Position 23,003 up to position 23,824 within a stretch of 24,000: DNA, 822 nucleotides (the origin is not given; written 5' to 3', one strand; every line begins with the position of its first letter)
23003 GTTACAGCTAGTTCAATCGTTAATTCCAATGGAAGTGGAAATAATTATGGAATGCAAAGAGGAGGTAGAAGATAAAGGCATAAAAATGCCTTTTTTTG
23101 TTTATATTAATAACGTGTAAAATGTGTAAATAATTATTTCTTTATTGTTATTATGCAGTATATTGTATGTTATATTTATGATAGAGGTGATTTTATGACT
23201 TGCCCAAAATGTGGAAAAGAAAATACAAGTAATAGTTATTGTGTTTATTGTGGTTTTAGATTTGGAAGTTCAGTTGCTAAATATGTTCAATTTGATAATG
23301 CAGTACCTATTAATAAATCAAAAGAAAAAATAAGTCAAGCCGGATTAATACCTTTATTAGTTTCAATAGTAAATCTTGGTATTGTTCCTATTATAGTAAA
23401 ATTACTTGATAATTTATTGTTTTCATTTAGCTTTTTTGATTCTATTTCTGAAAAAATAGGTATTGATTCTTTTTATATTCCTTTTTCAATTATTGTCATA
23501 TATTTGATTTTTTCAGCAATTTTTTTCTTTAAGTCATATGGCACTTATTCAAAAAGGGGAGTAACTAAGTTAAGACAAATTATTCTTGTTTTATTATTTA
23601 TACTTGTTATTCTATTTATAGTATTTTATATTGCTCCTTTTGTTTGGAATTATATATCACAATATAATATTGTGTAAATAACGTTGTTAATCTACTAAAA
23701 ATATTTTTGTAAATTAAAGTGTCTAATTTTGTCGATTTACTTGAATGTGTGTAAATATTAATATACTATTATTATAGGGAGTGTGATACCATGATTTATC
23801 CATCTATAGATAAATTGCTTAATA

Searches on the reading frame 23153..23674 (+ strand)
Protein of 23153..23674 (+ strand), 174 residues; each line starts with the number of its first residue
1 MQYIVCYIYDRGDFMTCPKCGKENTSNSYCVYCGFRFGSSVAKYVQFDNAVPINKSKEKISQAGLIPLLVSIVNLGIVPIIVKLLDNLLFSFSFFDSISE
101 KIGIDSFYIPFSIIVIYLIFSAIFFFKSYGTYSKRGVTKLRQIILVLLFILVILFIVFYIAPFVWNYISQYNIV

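Call 66: search_protein_families(library=pfam, proteins=[window:23153-23674:+], max_evalue=1)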
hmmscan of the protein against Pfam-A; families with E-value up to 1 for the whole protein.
window:23153-23674:+ (174 aa): 9 families
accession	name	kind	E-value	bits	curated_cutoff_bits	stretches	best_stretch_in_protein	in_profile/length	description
PF13240.11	Zn_Ribbon_1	-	0.03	14.6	25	1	17-36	2-22/23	zinc-ribbon domain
PF01783.29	Ribosomal_L32p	-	0.071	13.7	21.3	1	14-41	26-53/56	Ribosomal L32p protein family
PF12773.13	DZR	-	0.14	12.8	27.3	1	16-34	26-45/45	Double zinc ribbon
PF00514.29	Arm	-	0.16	12.5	20.6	0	72-86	8-22/41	Armadillo/beta-catenin-like repeat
PF18450.7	zf_C2H2_6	-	0.17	12.2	39.2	1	30-43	5-18/28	Zinc Finger domain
PF10642.14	Tom5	-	0.22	12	26.1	1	152-169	28-45/46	Mitochondrial import receptor subunit or translocase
PF13248.11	Zn_ribbon_3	-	0.4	10.7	27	1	16-34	4-23/26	zinc-ribbon domain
PF24460.1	DUF7575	-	0.94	9.3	28.5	0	15-33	4-23/28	Domain of unknown function (DUF7575)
PF20563.3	DUF6773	-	0.98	9.7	27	1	111-170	89-149/163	Family of unknown function (DUF6773)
